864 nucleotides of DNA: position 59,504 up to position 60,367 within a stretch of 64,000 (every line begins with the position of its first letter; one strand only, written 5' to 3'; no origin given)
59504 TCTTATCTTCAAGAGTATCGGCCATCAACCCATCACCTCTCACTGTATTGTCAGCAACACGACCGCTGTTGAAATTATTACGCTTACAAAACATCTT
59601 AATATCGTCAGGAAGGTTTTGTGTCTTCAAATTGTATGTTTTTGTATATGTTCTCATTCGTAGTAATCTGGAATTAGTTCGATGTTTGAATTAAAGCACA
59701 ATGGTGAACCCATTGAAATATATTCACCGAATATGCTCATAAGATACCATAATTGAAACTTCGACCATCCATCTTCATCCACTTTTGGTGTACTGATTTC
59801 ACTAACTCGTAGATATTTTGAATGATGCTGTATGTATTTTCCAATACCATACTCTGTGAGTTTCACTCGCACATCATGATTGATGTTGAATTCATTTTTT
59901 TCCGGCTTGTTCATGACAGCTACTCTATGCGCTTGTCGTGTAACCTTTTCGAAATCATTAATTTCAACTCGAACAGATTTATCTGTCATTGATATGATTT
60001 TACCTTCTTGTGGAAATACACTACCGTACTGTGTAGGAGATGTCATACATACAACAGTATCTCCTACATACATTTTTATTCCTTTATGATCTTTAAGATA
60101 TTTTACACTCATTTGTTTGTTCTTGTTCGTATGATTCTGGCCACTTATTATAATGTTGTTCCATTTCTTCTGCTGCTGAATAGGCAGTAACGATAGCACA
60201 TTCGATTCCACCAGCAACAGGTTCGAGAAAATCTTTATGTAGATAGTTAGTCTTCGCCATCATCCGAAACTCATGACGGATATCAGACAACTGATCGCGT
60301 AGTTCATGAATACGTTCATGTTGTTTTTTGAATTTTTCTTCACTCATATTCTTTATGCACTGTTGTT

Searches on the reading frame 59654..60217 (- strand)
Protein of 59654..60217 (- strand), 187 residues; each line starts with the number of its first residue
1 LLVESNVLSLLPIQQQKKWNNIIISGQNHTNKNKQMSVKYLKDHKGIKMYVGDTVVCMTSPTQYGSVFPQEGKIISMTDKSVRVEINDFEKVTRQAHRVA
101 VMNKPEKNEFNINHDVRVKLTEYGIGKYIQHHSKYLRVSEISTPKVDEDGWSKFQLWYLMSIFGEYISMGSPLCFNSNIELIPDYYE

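Call 21: search_protein_families(library=phrogs, proteins=[window:59654-60217:-], max_evalue=0.00001)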
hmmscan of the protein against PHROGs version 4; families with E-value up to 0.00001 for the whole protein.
window:59654-60217:- (187 aa): 1 family
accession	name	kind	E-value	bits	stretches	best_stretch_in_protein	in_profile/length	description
phrog_2251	-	unknown function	5.8e-06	27.5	1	42-97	3-54/74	-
